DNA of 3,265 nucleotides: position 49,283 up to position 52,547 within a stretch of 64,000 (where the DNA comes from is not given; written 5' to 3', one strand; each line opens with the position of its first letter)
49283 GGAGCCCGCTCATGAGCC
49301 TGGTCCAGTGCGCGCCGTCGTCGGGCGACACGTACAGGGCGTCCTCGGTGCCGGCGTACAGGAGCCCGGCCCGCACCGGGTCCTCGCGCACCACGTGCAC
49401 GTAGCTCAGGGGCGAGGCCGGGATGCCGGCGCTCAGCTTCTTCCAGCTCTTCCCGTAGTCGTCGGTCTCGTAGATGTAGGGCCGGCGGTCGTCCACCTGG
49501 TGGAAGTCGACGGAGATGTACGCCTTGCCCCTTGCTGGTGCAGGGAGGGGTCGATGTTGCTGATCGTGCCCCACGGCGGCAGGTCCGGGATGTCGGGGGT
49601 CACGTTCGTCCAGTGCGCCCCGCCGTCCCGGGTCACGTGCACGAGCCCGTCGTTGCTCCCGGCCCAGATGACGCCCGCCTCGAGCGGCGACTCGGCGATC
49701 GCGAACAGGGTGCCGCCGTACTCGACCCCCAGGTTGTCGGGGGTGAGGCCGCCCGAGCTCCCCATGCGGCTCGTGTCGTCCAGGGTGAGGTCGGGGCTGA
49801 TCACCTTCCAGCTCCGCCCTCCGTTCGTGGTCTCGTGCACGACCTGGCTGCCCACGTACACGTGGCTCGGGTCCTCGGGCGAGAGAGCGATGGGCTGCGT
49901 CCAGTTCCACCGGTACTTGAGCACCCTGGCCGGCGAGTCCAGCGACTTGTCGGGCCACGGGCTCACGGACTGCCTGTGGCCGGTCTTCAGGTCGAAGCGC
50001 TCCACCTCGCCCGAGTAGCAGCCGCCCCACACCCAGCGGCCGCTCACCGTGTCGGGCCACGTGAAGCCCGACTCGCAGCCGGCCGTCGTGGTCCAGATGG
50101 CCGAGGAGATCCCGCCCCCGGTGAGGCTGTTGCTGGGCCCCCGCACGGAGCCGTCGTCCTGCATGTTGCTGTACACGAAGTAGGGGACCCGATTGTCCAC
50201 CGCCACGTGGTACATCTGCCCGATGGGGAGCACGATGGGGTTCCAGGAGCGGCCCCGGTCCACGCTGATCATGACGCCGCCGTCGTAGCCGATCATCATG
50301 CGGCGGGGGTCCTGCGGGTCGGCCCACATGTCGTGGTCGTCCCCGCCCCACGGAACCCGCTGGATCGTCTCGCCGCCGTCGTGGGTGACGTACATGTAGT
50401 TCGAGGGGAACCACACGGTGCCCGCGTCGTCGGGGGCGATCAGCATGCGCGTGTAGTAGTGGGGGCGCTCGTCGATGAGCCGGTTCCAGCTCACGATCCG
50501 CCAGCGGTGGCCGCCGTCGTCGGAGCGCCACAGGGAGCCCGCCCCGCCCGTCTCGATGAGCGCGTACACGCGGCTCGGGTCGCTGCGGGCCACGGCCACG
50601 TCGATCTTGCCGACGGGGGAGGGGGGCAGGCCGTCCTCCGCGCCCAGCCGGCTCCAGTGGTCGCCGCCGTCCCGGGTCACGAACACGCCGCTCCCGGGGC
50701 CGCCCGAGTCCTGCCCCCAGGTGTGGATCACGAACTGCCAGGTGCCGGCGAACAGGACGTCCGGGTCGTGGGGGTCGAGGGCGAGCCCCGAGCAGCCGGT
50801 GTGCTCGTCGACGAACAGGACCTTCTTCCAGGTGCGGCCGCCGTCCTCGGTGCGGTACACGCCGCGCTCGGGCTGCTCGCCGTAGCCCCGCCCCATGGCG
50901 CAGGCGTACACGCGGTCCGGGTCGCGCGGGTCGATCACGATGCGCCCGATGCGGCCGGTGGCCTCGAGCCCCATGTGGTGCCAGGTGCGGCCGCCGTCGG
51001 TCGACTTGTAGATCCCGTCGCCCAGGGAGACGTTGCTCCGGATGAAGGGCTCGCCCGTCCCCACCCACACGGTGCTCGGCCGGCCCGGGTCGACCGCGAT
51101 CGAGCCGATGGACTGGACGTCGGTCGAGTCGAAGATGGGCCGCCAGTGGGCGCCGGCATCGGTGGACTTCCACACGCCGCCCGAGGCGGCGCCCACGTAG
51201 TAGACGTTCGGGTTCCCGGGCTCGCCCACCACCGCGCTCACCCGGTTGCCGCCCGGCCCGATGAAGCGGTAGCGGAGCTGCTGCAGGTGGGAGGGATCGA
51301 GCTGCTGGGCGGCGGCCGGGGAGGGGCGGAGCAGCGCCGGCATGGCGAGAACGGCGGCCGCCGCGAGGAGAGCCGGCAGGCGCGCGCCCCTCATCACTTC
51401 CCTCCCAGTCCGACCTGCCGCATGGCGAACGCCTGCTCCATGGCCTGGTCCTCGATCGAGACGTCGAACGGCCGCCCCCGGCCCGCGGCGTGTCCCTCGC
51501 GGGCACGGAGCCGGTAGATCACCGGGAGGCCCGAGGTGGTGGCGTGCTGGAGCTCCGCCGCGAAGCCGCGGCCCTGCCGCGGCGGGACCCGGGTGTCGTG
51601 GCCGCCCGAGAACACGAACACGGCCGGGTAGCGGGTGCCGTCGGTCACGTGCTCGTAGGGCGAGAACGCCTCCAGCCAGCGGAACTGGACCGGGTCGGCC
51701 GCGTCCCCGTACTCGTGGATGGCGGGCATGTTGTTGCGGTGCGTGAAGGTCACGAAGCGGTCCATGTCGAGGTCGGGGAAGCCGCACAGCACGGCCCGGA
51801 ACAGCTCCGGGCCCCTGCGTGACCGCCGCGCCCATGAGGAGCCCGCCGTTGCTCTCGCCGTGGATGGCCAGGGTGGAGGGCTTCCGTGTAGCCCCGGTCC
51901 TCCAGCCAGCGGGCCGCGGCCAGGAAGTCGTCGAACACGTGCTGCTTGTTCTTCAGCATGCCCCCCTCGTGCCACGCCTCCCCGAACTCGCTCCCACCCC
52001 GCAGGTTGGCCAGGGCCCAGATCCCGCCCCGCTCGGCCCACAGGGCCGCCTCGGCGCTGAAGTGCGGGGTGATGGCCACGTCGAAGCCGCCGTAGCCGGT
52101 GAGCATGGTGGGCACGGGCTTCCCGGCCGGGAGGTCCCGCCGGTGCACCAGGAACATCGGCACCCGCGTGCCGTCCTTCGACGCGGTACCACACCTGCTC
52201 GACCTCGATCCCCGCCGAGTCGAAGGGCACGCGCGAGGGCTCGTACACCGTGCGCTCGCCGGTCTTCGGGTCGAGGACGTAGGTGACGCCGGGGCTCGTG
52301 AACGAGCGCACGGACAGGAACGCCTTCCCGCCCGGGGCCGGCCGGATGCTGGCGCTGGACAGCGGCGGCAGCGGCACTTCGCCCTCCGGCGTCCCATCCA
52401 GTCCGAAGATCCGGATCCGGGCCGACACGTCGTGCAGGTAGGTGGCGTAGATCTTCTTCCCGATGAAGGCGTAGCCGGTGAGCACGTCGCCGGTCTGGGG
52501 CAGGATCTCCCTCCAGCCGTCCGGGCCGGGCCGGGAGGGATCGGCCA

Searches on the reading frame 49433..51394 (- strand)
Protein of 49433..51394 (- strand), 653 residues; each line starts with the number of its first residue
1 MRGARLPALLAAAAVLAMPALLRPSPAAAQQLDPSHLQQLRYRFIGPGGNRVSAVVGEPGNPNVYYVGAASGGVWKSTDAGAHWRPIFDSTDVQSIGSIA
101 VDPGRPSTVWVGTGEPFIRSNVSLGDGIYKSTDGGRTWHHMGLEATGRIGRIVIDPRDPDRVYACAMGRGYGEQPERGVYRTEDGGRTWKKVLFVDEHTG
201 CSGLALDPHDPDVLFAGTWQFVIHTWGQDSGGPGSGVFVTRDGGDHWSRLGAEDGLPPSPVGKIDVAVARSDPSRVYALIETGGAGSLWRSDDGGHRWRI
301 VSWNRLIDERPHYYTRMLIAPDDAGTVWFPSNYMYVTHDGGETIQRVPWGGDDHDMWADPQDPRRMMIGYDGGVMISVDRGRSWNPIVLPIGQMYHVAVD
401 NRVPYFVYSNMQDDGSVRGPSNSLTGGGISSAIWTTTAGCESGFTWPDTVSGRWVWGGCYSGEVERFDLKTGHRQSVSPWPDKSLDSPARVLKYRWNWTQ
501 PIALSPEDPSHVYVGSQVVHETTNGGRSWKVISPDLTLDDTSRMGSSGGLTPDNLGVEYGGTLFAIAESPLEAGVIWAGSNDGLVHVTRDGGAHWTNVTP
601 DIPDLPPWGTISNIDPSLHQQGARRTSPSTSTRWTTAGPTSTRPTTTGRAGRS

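Call 59: find_encoding_contigs(protein=window:49433-51394:-, flank=6000, max_places=6)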
Protein window:49433-51394:- (653 aa): no gene with exactly this product is on record in the collection.

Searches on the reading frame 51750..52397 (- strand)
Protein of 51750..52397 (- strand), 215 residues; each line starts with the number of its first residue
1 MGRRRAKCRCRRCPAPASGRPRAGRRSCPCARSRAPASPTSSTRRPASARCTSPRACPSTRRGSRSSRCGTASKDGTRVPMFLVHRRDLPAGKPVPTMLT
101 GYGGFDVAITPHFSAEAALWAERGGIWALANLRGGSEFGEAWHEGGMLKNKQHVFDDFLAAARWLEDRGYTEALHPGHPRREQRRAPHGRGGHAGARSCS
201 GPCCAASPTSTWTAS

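Call 83: search_protein_families(library=pfam, max_evalue=0.001, proteins=[window:51750-52397:-])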
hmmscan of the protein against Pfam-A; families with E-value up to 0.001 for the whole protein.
window:51750-52397:- (215 aa): 1 family
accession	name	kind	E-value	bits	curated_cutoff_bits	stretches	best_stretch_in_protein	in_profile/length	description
PF00326.27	Peptidase_S9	-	1.1e-15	58.2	22.6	1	111-172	1-62/213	Prolyl oligopeptidase family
